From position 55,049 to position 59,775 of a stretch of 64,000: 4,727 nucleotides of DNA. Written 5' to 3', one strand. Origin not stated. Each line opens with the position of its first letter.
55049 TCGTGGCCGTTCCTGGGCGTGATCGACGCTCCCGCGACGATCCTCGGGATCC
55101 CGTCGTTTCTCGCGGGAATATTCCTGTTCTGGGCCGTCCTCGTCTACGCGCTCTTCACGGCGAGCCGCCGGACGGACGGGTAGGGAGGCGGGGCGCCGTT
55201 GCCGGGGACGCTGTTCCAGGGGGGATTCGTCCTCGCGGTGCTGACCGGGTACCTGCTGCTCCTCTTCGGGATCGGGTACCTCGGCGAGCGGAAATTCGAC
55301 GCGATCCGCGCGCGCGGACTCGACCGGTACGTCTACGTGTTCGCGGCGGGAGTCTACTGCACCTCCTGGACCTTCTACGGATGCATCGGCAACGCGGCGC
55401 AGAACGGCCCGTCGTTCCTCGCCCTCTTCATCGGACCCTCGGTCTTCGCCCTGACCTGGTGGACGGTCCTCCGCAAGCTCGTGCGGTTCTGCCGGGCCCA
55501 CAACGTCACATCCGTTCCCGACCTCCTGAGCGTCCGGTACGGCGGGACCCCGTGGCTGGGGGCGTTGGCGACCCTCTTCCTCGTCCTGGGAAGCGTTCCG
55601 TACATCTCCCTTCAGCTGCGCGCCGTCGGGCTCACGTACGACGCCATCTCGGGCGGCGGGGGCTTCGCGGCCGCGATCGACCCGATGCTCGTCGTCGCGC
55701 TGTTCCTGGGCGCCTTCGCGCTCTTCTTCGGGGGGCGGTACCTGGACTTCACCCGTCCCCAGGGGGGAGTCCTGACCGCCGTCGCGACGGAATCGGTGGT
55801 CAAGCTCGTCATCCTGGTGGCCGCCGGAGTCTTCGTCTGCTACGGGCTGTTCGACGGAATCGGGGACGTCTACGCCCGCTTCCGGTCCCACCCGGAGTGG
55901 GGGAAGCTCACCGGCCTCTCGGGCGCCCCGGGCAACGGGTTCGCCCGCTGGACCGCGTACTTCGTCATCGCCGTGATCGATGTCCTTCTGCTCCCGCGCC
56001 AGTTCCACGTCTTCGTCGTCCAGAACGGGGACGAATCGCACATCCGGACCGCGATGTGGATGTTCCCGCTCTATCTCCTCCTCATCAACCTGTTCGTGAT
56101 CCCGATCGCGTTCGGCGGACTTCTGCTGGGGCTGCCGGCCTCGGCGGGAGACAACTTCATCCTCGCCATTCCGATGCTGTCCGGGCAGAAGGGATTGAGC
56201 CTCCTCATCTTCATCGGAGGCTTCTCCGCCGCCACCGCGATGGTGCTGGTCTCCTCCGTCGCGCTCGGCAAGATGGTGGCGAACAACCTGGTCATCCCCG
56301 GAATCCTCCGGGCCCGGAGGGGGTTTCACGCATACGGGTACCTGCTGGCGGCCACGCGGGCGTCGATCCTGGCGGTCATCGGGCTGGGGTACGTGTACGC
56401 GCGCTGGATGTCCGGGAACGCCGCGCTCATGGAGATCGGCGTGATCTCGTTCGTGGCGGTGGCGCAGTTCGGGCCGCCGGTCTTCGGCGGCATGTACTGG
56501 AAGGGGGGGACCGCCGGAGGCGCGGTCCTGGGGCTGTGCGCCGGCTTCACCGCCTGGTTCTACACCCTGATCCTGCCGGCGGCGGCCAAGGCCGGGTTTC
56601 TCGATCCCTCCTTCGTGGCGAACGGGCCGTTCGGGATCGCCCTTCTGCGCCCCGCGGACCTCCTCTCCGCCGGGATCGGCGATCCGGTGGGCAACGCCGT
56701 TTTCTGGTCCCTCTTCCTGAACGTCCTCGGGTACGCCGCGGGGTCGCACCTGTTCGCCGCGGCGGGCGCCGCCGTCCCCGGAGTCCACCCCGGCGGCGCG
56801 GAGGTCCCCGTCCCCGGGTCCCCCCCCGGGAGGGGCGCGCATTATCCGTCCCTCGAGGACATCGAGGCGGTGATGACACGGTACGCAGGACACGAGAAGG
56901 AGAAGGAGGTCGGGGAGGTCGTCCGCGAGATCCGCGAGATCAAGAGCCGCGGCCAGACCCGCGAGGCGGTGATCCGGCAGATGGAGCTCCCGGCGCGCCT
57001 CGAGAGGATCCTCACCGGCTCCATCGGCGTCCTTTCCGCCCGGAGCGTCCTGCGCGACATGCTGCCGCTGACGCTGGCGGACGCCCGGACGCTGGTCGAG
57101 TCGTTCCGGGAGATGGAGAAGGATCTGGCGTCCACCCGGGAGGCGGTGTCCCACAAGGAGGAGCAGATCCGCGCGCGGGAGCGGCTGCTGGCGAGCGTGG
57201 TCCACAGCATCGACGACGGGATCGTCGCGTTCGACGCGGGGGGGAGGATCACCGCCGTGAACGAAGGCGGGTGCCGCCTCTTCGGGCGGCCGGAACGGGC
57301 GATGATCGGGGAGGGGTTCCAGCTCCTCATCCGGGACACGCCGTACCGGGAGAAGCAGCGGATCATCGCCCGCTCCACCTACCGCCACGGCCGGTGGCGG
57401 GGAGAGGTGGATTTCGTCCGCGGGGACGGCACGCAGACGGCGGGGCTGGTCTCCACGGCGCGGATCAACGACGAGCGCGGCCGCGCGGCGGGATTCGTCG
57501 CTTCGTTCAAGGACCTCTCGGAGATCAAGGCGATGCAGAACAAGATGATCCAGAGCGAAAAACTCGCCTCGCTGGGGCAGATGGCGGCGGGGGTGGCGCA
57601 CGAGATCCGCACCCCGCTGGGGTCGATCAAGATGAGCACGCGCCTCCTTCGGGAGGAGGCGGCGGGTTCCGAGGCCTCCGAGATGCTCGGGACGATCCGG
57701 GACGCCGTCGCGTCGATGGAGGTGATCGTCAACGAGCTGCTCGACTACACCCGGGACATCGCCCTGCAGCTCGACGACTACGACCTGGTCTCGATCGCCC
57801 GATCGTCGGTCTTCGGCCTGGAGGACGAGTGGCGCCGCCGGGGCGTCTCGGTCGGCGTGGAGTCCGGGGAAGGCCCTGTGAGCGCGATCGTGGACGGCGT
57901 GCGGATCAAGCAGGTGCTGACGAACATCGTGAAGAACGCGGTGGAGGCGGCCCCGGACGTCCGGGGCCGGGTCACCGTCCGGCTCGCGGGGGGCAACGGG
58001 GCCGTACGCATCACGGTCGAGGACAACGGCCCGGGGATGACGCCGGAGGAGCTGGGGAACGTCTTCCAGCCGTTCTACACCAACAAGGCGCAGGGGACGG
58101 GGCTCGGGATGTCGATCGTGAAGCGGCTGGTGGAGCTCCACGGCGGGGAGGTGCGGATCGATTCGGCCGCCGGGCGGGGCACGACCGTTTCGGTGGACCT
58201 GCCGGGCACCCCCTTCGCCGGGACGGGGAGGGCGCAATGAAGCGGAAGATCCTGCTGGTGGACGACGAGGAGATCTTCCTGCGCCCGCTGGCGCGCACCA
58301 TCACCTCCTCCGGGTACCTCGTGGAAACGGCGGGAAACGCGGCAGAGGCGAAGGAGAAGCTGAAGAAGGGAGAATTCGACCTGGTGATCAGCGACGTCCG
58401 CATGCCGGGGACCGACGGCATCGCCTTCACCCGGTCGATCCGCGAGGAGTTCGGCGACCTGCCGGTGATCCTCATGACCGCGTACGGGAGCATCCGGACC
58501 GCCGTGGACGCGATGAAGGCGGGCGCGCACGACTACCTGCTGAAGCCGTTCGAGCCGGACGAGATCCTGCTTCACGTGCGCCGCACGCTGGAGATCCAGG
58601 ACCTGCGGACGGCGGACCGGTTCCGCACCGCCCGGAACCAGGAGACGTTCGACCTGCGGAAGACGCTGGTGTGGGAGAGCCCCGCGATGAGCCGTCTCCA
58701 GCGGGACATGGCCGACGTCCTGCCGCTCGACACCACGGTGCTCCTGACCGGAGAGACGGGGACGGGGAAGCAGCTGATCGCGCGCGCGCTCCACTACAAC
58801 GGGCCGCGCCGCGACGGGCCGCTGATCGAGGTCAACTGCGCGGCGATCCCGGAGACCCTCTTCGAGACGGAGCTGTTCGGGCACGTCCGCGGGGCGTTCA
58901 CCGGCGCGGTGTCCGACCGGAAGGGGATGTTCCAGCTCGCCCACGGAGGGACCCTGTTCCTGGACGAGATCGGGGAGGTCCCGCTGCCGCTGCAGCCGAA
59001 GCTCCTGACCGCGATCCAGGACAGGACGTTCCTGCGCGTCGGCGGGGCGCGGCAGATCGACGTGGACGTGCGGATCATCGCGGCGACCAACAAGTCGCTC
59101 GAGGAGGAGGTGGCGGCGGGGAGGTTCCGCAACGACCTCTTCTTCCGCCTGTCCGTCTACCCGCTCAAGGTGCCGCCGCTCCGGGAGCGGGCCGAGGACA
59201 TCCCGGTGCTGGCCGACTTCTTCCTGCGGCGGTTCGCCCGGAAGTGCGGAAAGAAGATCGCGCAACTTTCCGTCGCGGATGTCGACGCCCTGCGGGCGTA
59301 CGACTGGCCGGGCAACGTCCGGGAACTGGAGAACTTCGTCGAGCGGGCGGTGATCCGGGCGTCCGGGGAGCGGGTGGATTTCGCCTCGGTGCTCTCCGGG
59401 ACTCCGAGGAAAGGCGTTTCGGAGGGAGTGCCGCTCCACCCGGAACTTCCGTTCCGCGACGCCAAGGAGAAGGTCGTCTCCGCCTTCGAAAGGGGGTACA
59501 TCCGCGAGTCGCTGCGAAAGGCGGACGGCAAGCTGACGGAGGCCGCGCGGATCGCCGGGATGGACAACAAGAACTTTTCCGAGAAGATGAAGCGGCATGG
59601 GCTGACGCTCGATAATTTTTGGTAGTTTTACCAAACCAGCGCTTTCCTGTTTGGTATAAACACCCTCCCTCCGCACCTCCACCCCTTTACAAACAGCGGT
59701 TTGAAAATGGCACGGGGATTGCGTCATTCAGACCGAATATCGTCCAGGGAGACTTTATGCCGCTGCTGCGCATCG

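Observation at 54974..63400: CbrA/CbrB-like sigma54 two-component system with palindromic UAS and -24/-12 promoter driving a Liv-type ABC transporter plus acyl-CoA ligase operon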

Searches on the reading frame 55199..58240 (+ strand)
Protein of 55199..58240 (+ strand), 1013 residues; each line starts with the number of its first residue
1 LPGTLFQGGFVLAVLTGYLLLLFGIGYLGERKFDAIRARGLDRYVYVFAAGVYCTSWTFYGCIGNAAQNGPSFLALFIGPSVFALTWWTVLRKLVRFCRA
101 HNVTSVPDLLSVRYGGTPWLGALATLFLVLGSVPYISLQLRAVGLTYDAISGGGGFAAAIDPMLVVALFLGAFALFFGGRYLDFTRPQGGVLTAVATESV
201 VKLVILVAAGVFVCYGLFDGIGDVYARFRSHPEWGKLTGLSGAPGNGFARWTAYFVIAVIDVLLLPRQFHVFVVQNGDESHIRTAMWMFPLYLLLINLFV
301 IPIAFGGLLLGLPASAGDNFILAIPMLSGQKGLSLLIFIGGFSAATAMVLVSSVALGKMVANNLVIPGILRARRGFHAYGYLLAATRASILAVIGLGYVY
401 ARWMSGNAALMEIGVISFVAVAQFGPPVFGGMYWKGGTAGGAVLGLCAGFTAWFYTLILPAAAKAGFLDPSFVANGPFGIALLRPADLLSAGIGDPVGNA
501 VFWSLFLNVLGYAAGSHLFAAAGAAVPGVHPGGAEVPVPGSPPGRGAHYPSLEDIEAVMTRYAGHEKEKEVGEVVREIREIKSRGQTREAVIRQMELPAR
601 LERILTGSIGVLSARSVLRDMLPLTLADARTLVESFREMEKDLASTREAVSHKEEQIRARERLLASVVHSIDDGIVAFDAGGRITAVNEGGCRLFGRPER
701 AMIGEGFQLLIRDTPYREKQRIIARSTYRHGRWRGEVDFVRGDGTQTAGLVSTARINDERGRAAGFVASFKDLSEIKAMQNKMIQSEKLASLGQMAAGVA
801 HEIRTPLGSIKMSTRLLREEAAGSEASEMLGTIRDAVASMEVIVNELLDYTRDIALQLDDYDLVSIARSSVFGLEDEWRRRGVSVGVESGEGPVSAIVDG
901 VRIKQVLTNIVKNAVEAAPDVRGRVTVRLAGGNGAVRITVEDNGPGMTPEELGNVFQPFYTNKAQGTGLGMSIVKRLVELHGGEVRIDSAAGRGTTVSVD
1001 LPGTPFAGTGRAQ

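Call 5: search_protein_families(library=pfam, proteins=[window:55199-58240:+])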
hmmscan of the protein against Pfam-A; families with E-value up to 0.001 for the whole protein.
window:55199-58240:+ (1013 aa): 10 families
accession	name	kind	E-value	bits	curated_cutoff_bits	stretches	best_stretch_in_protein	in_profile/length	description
PF02518.31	HATPase_c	-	1.3e-30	106.5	26.4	1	899-1003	2-109/111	Histidine kinase-, DNA gyrase B-, and HSP90-like ATPase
PF00512.31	HisKA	-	3.4e-15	56.3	26.9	1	792-852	2-62/66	His Kinase A (phospho-acceptor) domain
PF13426.13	PAS_9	-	2.1e-09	38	27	1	673-775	2-103/103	PAS domain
PF13188.13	PAS_8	-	1.7e-07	31.3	21.8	1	663-715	2-55/65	PAS domain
PF08448.16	PAS_4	-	1.8e-07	31.8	23.1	1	669-775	2-107/110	PAS fold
PF13581.12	HATPase_c_2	-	8.1e-07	29.5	27.4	1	907-998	40-124/127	Histidine kinase-like ATPase domain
PF00989.32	PAS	-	1.1e-06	29.1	22.6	1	664-772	3-112/113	PAS fold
PF13589.12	HATPase_c_3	-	3.2e-05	24.4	25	1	903-964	3-62/137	Histidine kinase-, DNA gyrase B-, and HSP90-like ATPase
PF12860.13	PAS_7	-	0.00071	20.1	27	0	669-778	2-112/115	PAS fold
PF14501.12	HATPase_c_5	-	0.00097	19.5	22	0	903-990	6-91/102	GHKL domain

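Call 6: search_protein_families(library=ncbifam, proteins=[window:55199-58240:+])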
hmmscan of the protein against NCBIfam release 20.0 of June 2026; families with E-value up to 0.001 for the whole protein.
window:55199-58240:+ (1013 aa): 86 families (the best 25 are shown)
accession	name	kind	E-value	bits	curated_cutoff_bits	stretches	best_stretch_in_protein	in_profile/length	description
NF008468.0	PRK11360.1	equivalog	3.4e-73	247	646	1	637-1003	243-608/616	two-component system sensor histidine kinase AtoS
NF007688.0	PRK10364.1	equivalog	3.4e-49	167.8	479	1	777-1002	225-450/460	two-component system sensor histidine kinase ZraS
NF052574.1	HisKinEspCMyxo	equivalog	6.8e-46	156.8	1200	1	649-1006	271-640/785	serine histidine kinase EspC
NF046044.1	PnpS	equivalog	1e-42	146.5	400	1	634-1002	27-390/390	two-component system histidine kinase PnpS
NF052573.1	HisKinEspAMyxo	equivalog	7e-42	143.4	1400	1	664-1001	256-609/755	serine histidine kinase EspA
NF033092.0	HK_WalK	equivalog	6.3e-37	127.4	725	1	635-1002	238-593/594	cell wall metabolism sensor histidine kinase WalK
NF053867.1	SprKinKinDBac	equivalog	1.4e-34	119.4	775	1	786-1002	280-496/500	sporulation kinase KinD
NF047874.1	MASE3_PAS_HK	subfamily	1.5e-32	113.2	560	1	630-1002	233-624/655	MASE3 domain-containing sensor histidine kinase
NF040691.1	MtrAB_MtrB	equivalog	2.3e-32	112.7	450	1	767-1004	247-493/507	MtrAB system histidine kinase MtrB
NF010411.0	PRK13837.1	equivalog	9.1e-32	109.9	647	1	772-1003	430-675/828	two-component system VirA-like sensor kinase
NF011874.0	PRK15347.1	equivalog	5e-30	104.3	852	1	798-1002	404-613/921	two component system sensor kinase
NF041777.1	sens_FixL_Rhizob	equivalog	5e-29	101.3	850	1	653-1003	114-481/485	sensor protein FixL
NF007004.0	PRK09467.1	equivalog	9.4e-29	100.5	415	1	795-1003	235-436/440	two-component system sensor histidine kinase EnvZ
TIGR02966.1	phoR_proteo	equivalog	1e-28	100.4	334.2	1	664-1000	8-332/333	phosphate regulon sensor histidine kinase PhoR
TIGR02956.1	TMAO_torS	equivalog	2e-28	99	676.5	1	796-1002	468-681/967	TMAO reductase system sensor histidine kinase/response regulator TorS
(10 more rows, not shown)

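Call 39: search_solved_structures(query=window:55199-58240:+, max_evalue=1e-20, show_alignments=0)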
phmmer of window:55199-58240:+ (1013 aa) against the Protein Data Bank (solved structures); distinct sequences matched with E-value up to 1e-20: 16.
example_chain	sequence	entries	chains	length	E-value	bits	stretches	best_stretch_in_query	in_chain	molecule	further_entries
10ed_A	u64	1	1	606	3.7e-60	207.2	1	12-528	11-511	histidine kinase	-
9jfj_A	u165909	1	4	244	9.5e-36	126.4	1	777-1002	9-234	Sensor histidine kinase ZraS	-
3a0r_A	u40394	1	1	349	4.3e-34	120.9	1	665-1005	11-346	Sensor protein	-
3d36_A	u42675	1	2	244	1.4e-26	96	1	783-1003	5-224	Sporulation kinase B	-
5uht_A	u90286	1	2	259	5.6e-26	94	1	794-1003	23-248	Sensor histidine kinase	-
2c2a_A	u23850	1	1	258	5.6e-26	94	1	794-1003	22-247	SENSOR HISTIDINE KINASE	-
3dge_A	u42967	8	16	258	5.7e-26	94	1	794-1003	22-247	Sensor protein | Histidine kinase | Sensor histidine kinase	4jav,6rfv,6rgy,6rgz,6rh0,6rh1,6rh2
4jas_A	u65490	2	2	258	8.7e-26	93.4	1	794-1003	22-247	Histidine kinase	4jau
6azr_A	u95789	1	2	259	2.8e-25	91.7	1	794-1003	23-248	Sensor histidine kinase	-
9p6i_A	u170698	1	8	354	1.2e-24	89.6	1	765-1002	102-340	histidine kinase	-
6rh7_A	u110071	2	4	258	1.3e-24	89.5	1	794-1003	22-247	Sensor histidine kinase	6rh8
8a7f_A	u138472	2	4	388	1.3e-24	89.5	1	662-1003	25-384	Putative Sensory box protein,Sensor protein FixL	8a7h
8a3u_A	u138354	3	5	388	1.3e-23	86.2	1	662-1003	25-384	Putative Sensory box protein,Sensor protein FixL | Putative Sensory box protein,Putative Sensory box protein,Sensor protein FixL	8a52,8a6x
4gcz_A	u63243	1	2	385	3.3e-22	81.6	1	774-1003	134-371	Blue-light photoreceptor, Sensor protein fixL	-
4q20_A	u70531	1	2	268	3.3e-22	81.5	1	794-1008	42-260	Sensor protein DivL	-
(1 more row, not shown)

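Call 62: predict_structure(alignment_id=A4)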
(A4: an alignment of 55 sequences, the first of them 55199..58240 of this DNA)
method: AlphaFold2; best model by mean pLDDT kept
length: 1013 residues; sequences in the alignment: 55
mean_pLDDT: 77.6   pTM: 0.60
mean pLDDT of the five models: 77.6, 75.2, 73.0, 71.1, 70.2
residues with pLDDT >= 90: 203; 70-90: 577; 50-70: 131; < 50: 102
segments of 3 or more residues with pLDDT < 50: 522-548, 624-630, 643-671, 782-793, 850-854, 962-969, 1007-1013
pLDDT, mean of each block of 10 residues (from residue 1): 76 91 93 89 90 69 85 86 83 88 87 81 93 87 83 66 88 88 83 91 91 92 90 79 69 90 89 84 87 88 91 85 88 90 87 90 87 70 90 91 67 84 93 85 94 90 79 78 79 77 94 87 37 29 39 76 75 80 68 72 80 75 51 50 46 39 31 78 85 87 88 79 82 86 85 82 83 67 43 50 61 67 64 73 60 60 87 83 87 79 85 87 90 84 85 68 42 79 87 88 60 28
secondary structure, 60 per line:
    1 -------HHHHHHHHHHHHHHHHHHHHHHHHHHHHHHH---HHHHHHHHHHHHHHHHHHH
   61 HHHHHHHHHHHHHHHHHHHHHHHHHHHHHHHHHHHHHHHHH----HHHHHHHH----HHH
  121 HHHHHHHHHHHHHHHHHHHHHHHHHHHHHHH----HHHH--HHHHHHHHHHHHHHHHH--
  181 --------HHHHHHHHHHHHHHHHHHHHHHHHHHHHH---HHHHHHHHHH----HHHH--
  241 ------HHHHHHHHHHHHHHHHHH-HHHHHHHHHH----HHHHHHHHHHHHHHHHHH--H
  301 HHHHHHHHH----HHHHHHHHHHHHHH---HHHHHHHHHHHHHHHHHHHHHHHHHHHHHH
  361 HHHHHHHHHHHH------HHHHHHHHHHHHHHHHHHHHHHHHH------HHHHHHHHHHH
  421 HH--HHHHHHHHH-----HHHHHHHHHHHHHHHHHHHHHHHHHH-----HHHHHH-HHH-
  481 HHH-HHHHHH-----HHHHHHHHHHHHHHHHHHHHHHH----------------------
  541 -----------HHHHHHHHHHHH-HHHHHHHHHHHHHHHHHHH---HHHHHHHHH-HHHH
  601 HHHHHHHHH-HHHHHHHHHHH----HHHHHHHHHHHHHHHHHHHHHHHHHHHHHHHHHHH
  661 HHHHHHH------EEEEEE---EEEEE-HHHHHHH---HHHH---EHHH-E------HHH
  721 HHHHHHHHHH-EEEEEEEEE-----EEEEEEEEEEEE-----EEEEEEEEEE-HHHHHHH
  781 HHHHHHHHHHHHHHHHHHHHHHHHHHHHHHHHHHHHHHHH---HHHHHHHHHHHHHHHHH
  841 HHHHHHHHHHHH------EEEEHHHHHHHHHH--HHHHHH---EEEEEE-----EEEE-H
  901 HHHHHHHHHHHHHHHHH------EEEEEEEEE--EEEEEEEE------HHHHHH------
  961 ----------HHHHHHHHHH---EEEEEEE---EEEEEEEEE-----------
elements in order (helices of 4 or more, strands of 3 or more residues): H8-38 H42-101 H106-113 H118-151 H156-159 H162-178 H189-217 H221-230 H235-238 H247-264 H266-275 H280-297 H300-309 H314-327 H331-372 H379-403 H410-422 H425-433 H439-464 H470-475 H485-490 H496-518 H552-563 H565-583 H587-595 H597-609 H611-621 H626-667 E674-679 E683-687 H689-695 H699-702 H718-730 E732-740 E746-757 E763-772 H774-820 H824-852 E859-862 H863-872 H875-880 E884-889 E895-898 H900-917 E924-932 E935-942 H949-954 H971-980 E984-990 E994-1002

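Call 64: fold_search(model_id=the predicted structure, library=pdb)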
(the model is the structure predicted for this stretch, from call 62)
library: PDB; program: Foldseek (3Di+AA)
matches with E <= 10: 1342; with E <= 0.001: 617
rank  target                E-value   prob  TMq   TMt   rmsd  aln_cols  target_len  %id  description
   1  9a5d_A                1.0e-19  1.00  0.15  0.25  40.1       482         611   22  Integrative model of WALK-YYCH by crosslinking MS and deep learning (released 2024-09-18)
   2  8a6x_B                3.2e-18  1.00  0.23  0.52   8.9       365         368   23  Crystal structure of a chimeric LOV-Histidine kinase SB2F1 (asymmetrical variant, trigonal form with long c axis) (released 2024-01-10)
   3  8a7h_A                1.2e-17  1.00  0.24  0.54   8.4       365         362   24  Crystal structure of a chimeric LOV-Histidine kinase SB2F1-I66R mutant (light state; asymmetrical variant, trigonal fo (released 2024-01-10)
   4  4gcz_A                1.3e-17  1.00  0.14  0.38  22.3       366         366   22  Structure of a blue-light photoreceptor (released 2013-06-19)
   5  8a52_A                3.5e-17  1.00  0.24  0.55   8.2       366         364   23  Crystal structure of a chimeric LOV-Histidine kinase SB2F1 (asymmetrical variant, trigonal form with long c-axis) (released 2023-12-27)
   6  8a7f_B                4.0e-17  1.00  0.23  0.52   8.8       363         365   24  Crystal structure of a chimeric LOV-Histidine kinase SB2F1-I66R mutant (asymmetrical variant, trigonal form with long  (released 2024-01-10)
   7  8a7f_A                5.1e-17  1.00  0.24  0.55   8.5       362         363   23  Crystal structure of a chimeric LOV-Histidine kinase SB2F1-I66R mutant (asymmetrical variant, trigonal form with long  (released 2024-01-10)
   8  8a3u                  6.9e-17  1.00  0.23  0.53   8.8       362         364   22  Crystal structure of a chimeric LOV-Histidine kinase SB2F1 (symmetrical variant, trigonal form with short c-axis) (released 2023-12-20)
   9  4gcz_B                5.1e-16  1.00  0.13  0.33  20.8       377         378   22  Structure of a blue-light photoreceptor (released 2013-06-19)
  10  8isj_A                2.2e-15  1.00  0.14  0.16  23.9       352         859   18  Pr conformer of Arabidopsis thaliana phytochrome A - AtphyA-Pr (released 2023-08-09)
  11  3a0r_A                2.8e-15  1.00  0.15  0.42  14.8       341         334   24  Crystal structure of histidine kinase ThkA (TM1359) in complex with response regulator protein TrrA (TM1360) (released 2009-10-20)
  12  8isi_A                6.3e-15  1.00  0.14  0.17  23.9       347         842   17  Photochromobilin-free form of Arabidopsis thaliana phytochrome A - apo-AtphyA (released 2023-08-09)
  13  9jfj_A                1.5e-14  1.00  0.16  0.64  14.3       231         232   33  Crystal structure of the cytoplasmic domain of ZraS in ADP-bound form (released 2025-03-26)
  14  4i5s_A                1.6e-14  1.00  0.14  0.36  28.2       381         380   22  Structure and function of sensor histidine kinase (released 2013-03-27)
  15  4i5s_B                2.1e-14  1.00  0.14  0.35  33.4       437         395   20  Structure and function of sensor histidine kinase (released 2013-03-27)
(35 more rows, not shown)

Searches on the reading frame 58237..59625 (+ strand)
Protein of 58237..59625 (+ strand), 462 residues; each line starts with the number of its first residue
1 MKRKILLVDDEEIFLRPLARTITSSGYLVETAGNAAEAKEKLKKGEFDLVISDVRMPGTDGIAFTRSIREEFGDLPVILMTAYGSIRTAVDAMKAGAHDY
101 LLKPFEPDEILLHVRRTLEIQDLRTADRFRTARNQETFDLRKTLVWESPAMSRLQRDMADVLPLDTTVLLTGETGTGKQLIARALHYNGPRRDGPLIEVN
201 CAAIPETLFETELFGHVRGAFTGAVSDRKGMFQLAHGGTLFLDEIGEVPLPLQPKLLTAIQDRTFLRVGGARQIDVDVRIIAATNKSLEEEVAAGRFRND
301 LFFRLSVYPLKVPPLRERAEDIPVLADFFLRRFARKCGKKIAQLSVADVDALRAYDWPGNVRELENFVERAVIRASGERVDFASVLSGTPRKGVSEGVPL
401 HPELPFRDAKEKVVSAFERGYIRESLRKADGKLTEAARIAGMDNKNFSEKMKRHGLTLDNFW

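Call 5: search_protein_families(library=pfam, proteins=[window:58237-59625:+])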
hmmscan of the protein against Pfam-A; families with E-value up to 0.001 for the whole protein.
window:58237-59625:+ (462 aa): 8 families
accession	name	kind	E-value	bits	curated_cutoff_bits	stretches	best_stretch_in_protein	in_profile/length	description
PF00158.32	Sigma54_activat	-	3.8e-66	222.3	20.2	1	145-310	2-167/168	Sigma-54 interaction domain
PF00072.30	Response_reg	-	3.8e-31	108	30.2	1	5-114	1-110/111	Response regulator receiver domain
PF25601.1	AAA_lid_14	-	4.9e-23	81.2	27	1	316-384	1-69/87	AAA+ ATPase lid domain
PF14532.12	Sigma54_activ_2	-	1.4e-19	71.2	25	1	147-315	3-138/138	Sigma-54 interaction domain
PF07728.20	AAA_5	-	5.4e-08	33.4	22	1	168-287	2-124/139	AAA domain (dynein-related subfamily)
PF01078.27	Mg_chelatase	-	0.00014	21.7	20.3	0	223-286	93-158/207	Magnesium chelatase, subunit ChlI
PF00004.35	AAA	-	0.00023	22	21.2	1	168-304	1-130/131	ATPase family associated with various cellular activities (AAA)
PF02954.25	HTH_8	-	0.00082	19.5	22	0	416-453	4-41/42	Bacterial regulatory protein, Fis family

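Call 6: search_protein_families(library=ncbifam, proteins=[window:58237-59625:+])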
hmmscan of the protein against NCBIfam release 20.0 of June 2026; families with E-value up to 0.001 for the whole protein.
window:58237-59625:+ (462 aa): 115 families (the best 25 are shown)
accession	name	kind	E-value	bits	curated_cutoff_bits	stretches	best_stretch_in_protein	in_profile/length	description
NF008469.0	PRK11361.1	equivalog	1.1e-130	436.4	714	1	3-456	5-456/461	acetoacetate metabolism transcriptional regulator AtoC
TIGR01818.1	ntrC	equivalog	1.7e-125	419.5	558.6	1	5-385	1-377/463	nitrogen regulation protein NR(I)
NF007689.0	PRK10365.1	equivalog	2.2e-110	369.5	760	1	4-453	7-441/441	sigma-54-dependent response regulator transcription factor ZraR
NF003451.0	PRK05022.1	equivalog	6.7e-110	368.2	476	1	117-456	162-510/512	nitric oxide reductase transcriptional regulator NorR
NF011695.0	PRK15115.1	equivalog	1.3e-108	363.6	763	1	4-461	8-443/445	two-component system response regulator GlrR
TIGR02915.1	PEP_resp_reg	equivalog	4.7e-107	358.6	502.6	1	5-456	1-444/445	PEP-CTERM-box response regulator transcription factor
NF051870.1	NAssimRespRegNtrX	equivalog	1.5e-104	350.4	600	1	4-455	3-451/452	nitrogen assimilation response regulator NtrX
NF041946.1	LuxO_transreg_Vib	equivalog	2.8e-101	339.6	800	1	28-382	22-373/463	quorum-sensing sigma-54 dependent transcriptional regulator LuxO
NF008176.1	PRK10923.1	equivalog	1.5e-100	337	620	1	4-380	5-376/469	nitrogen regulation protein NR(I)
TIGR01817.1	nifA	equivalog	2.1e-100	337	528.85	1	130-382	184-435/534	nif-specific transcriptional activator NifA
NF038308.1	RNA_repair_RtcR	equivalog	2.5e-96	323.6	650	1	89-386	126-433/530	RNA repair transcriptional activator RtcR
NF050807.1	TransRegFlbDCaul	equivalog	1e-93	314.6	750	1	21-453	19-437/454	sigma-54-dependent transcriptional regulator FlbD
NF049963.1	RespRegFlgRCampy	domain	4.1e-90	302.7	750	1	31-454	30-427/429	fla regulon two-component system response regulator FlgR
NF041552.1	TF_PrdR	equivalog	1.1e-84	284.8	795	1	159-452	284-574/577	sigma-54 dependent transcriptional regulator PrdR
NF011958.0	PRK15429.1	equivalog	3.3e-79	267.3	830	1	145-381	382-618/692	formate hydrogenlyase transcriptional activator FlhA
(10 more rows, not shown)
